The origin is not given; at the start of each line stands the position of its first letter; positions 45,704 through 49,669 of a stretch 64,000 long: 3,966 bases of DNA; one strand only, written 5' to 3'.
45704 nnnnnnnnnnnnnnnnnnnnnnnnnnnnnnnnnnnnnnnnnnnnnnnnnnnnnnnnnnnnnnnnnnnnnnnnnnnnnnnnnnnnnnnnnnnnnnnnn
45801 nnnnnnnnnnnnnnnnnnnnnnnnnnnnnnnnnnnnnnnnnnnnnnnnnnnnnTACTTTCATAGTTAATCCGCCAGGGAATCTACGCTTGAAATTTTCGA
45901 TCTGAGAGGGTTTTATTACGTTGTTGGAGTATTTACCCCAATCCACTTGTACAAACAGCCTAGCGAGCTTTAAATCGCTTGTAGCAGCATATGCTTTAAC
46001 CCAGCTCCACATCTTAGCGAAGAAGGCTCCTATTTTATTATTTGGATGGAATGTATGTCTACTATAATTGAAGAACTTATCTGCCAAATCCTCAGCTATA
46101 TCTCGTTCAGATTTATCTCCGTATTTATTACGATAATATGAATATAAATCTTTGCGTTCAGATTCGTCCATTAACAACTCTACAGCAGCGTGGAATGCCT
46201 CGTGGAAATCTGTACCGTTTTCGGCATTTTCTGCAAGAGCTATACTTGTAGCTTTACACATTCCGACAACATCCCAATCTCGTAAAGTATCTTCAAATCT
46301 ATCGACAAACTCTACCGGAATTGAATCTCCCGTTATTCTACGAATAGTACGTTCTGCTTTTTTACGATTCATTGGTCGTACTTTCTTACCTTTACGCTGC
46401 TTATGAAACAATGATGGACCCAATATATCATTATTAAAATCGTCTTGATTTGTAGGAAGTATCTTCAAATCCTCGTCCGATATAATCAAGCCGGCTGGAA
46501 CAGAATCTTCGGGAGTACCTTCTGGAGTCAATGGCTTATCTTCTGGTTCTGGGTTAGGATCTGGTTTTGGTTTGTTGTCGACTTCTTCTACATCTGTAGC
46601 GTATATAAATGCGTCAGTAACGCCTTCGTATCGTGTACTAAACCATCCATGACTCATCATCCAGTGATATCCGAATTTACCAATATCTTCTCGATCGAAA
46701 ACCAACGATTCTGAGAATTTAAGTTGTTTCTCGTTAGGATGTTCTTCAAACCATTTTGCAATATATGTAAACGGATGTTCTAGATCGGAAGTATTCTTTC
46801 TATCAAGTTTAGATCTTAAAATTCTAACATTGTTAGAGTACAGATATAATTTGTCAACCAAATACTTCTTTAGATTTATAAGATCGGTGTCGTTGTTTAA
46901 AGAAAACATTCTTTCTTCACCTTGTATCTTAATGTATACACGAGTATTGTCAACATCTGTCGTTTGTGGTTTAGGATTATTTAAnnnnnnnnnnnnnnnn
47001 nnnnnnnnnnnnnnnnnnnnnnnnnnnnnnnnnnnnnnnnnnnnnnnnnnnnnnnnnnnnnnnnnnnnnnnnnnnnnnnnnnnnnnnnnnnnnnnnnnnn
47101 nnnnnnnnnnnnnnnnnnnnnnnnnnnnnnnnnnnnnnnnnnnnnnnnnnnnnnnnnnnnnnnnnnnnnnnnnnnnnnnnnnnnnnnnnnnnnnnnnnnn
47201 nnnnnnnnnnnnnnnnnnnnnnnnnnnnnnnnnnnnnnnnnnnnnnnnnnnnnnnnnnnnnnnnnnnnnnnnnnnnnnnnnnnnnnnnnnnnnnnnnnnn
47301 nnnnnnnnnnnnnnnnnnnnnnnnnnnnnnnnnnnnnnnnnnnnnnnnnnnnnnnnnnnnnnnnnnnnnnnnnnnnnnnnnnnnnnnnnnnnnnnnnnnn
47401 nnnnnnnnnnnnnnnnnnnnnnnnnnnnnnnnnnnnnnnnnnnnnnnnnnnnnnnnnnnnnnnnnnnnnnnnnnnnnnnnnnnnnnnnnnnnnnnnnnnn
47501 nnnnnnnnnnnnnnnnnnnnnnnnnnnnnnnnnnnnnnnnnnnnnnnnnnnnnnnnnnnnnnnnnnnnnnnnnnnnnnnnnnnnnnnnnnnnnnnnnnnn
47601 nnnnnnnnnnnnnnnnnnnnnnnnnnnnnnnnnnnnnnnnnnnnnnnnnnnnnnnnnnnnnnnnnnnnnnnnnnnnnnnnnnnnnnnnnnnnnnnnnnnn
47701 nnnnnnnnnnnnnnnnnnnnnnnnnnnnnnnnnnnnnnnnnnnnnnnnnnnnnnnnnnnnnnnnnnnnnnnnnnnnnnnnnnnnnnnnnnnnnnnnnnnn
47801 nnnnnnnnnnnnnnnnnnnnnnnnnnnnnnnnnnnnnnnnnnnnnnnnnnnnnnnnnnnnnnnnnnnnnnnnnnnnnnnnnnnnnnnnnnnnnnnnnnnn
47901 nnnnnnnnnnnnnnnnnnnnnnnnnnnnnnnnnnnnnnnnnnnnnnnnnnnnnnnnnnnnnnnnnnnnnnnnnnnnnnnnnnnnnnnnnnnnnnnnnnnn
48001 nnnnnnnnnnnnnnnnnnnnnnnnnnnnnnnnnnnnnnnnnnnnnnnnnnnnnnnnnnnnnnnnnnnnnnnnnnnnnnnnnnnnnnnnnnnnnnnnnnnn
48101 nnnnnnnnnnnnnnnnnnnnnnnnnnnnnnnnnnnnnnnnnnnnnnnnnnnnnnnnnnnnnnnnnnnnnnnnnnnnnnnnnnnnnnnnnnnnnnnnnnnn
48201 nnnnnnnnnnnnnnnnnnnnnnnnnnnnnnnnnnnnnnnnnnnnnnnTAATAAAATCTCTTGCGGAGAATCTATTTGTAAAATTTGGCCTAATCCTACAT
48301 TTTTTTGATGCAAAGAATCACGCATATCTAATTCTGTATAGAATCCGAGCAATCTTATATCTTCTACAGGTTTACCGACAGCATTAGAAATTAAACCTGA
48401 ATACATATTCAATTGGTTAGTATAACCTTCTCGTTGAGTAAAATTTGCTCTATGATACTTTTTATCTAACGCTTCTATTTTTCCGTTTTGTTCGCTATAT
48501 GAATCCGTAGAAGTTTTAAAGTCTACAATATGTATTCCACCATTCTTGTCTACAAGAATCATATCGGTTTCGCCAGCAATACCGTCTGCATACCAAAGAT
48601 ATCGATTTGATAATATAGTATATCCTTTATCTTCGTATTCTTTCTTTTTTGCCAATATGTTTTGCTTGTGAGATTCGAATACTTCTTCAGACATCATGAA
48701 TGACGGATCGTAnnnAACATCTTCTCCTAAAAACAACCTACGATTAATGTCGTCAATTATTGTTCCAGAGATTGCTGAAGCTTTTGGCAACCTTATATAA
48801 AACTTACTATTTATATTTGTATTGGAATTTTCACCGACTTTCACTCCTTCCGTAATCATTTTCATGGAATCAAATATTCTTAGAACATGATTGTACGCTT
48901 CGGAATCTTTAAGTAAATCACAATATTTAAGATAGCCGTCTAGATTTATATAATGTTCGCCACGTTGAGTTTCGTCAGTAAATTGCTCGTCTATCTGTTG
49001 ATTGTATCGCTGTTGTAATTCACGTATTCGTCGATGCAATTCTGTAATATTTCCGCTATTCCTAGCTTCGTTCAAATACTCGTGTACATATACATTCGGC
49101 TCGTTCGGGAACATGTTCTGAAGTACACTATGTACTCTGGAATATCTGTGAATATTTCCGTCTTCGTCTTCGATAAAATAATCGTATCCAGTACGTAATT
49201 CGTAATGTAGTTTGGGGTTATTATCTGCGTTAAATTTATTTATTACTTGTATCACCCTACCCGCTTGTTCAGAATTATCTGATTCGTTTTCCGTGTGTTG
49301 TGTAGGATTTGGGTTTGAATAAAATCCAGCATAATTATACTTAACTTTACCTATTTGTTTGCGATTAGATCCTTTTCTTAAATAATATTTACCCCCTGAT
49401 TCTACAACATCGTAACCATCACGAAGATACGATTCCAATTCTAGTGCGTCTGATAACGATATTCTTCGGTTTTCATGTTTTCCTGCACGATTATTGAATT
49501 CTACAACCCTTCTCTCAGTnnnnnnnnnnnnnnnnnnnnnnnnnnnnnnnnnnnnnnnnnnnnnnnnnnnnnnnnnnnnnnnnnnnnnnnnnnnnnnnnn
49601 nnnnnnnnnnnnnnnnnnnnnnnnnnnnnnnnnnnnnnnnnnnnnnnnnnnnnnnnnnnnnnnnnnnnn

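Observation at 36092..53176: A single ~5,694-codon ORF (17.1 kb) fusing polymerase, protease-like, nuclease-like and Fe-S-like modules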

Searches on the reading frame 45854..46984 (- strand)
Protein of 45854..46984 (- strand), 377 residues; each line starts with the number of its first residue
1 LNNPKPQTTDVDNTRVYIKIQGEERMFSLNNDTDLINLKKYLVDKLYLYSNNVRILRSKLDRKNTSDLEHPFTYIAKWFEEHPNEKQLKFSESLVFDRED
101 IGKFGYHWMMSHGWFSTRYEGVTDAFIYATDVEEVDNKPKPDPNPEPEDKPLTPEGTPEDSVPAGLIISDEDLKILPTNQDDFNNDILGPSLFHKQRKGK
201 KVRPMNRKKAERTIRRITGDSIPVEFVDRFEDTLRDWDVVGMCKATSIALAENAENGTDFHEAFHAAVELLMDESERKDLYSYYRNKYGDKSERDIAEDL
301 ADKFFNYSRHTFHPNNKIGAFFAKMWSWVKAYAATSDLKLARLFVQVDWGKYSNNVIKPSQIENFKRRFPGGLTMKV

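Call 31: search_solved_structures(query=window:45854-46984:-, max_evalue=1)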
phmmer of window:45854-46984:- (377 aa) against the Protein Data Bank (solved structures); distinct sequences matched with E-value up to 1: 1.
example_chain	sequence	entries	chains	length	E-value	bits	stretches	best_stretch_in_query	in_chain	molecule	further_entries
8so3_D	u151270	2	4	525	0.13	14.7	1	102-152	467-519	Lymphocyte activation gene 3 protein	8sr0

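Call 37: find_homologous_proteins(query=window:45854-46984:-, max_evalue=0.001)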
Query window:45854-46984:-: 1782 candidates shared short words with the query, none scored E <= 0.001.

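Call 45: search_protein_families(library=phrogs, proteins=[window:45854-46984:-], max_evalue=0.001)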
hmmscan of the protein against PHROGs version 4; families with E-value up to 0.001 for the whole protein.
window:45854-46984:- (377 aa): 0 families

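Call 46: search_protein_families(library=ncbifam, proteins=[window:45854-46984:-], max_evalue=0.01)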
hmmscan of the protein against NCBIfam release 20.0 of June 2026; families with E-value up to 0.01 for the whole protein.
window:45854-46984:- (377 aa): 0 families

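Call 71: predict_structure(protein=window:45854-46984:-)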
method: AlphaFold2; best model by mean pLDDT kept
length: 377 residues; sequences in the alignment: 1
mean_pLDDT: 39.7   pTM: 0.30
mean pLDDT of the five models: 39.7, 39.6, 38.9, 38.4, 38.4
residues with pLDDT >= 90: 0; 70-90: 11; 50-70: 64; < 50: 302
segments of 3 or more residues with pLDDT < 50: 1-32, 34-37, 43-82, 88-180, 190-237, 250-258, 309-377
pLDDT, mean of each block of 10 residues (from residue 1): 27 37 43 47 41 23 29 45 47 40 36 28 25 27 36 28 28 37 54 38 43 40 36 46 51 42 60 64 74 66 52 36 37 28 25 28 33 23
secondary structure, 60 per line:
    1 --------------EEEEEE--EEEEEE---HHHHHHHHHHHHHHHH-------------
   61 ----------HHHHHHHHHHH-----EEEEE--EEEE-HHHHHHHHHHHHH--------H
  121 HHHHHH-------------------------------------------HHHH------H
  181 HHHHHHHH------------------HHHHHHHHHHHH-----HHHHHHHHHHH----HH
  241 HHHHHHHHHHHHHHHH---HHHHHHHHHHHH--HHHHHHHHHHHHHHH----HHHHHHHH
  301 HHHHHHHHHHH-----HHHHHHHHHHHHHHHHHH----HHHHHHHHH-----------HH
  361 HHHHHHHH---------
elements in order: E15-20 E23-28 H32-47 H71-81 E87-91 E94-97 H99-111 H120-126 H170-173 H180-188 H207-218 H224-234 H239-256 H260-271 H274-288 H293-311 H317-334 H339-347 H359-368

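Call 78: search_protein_representatives(protein=window:45854-46984:-)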
Query: 377 residues. Proteins with E-value up to 0.001 (for the whole library): 484; up to 1e-10: 67; up to 1e-30: 6. The best 150 are listed.
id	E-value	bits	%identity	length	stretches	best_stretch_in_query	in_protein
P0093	2.7e-49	184.9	34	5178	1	10-370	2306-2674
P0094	6.2e-43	163.9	39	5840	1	26-371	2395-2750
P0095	1.4e-36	143.0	33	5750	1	19-374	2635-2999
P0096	4.6e-35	138.0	31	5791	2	21-370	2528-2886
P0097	5.2e-35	137.9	37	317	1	144-376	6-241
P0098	3.2e-31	125.4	31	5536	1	27-353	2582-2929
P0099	1.5e-30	123.2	30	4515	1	25-374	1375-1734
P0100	1.1e-28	117.1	31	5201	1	11-368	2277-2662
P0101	2.6e-25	105.9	31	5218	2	178-373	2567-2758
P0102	6.0e-24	101.5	34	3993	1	23-370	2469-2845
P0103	4.5e-23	98.6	29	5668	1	60-368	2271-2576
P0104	1.8e-22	96.6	34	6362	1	65-372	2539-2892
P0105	7.3e-21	91.3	31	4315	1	100-371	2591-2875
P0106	6.1e-20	88.3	30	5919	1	50-372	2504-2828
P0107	1.8e-19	86.7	30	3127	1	70-369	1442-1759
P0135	2.2e-12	63.4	29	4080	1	27-369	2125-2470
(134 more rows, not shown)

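Call 80: search_solved_structures(query=A4, max_evalue=10, show_alignments=1)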
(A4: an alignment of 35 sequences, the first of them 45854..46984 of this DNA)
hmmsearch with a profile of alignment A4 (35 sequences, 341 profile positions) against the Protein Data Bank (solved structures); distinct sequences matched with E-value up to 10: 6.
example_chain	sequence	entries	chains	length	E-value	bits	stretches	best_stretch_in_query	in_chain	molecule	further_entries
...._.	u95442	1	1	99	0.45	13.3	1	104-156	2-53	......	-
5n9j_F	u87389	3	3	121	0.95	12.2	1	228-302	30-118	Mediator Complex Subunit 9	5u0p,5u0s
6vti_A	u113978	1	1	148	0.96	12.2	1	43-96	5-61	Serine/threonine-protein phosphatase 1 regulatory subunit 10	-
7lqt_A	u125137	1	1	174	1.4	11.7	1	43-96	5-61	Serine/threonine-protein phosphatase 1 regulatory subunit 10,Myc proto-oncogene protein fu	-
7vhp_A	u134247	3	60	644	1.5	11.6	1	84-114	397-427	ATP-dependent zinc metalloprotease FtsH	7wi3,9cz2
7zbh_A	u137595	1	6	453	3.8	10.3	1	80-113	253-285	ATP-dependent zinc metalloprotease FtsH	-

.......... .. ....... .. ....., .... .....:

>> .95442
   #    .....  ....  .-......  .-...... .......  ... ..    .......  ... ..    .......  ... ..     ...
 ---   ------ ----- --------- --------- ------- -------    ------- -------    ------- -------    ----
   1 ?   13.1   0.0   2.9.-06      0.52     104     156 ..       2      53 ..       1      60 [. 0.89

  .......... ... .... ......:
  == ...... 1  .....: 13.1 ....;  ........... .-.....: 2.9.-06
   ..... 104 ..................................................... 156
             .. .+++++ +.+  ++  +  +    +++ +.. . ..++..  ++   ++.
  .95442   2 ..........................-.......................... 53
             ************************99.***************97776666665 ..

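Call 81: search_protein_families(library=pfam, alignment_id=A4, max_evalue=0.01)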
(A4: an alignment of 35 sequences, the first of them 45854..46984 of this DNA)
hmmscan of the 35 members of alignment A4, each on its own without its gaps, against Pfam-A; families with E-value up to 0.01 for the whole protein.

A. member 1, window:45854-46984:- (377 aa): 0 families

B. families by the number of members that match (of 35 scanned): 2 families
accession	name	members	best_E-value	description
PF18760.7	ART-PolyVal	1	1.8e-14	ADP-Ribosyltransferase in polyvalent proteins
PF21068.3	ATPgraspMvdD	1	0.006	MvdD pre-ATP grasp domain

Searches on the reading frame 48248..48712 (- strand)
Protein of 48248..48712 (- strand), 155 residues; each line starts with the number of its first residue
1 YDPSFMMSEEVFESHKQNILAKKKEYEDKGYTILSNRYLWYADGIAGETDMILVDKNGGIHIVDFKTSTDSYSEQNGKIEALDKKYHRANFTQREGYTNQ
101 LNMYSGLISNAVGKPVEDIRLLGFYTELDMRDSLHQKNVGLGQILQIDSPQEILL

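Call 45: search_protein_families(library=phrogs, proteins=[window:48248-48712:-], max_evalue=0.001)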
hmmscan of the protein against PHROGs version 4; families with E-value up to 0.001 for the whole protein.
window:48248-48712:- (155 aa): 1 family
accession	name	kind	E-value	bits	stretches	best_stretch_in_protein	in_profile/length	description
phrog_298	-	DNA, RNA and nucleotide metabolism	6.4e-06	26.7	1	43-122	164-225/293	exonuclease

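Call 46: search_protein_families(library=ncbifam, proteins=[window:48248-48712:-], max_evalue=0.01)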
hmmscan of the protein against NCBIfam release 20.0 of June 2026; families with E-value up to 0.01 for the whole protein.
window:48248-48712:- (155 aa): 0 families

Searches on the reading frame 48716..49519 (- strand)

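Call 45: search_protein_families(library=phrogs, proteins=[window:48716-49519:-], max_evalue=0.001)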
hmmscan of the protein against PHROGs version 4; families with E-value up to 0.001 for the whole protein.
window:48716-49519:- (268 aa): 1 family
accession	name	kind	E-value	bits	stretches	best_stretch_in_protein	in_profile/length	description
phrog_1378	-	unknown function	2.7e-05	25.3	0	15-62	6-50/82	-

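Call 46: search_protein_families(library=ncbifam, proteins=[window:48716-49519:-], max_evalue=0.01)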
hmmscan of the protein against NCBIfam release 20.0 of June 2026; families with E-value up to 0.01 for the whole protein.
window:48716-49519:- (268 aa): 0 families
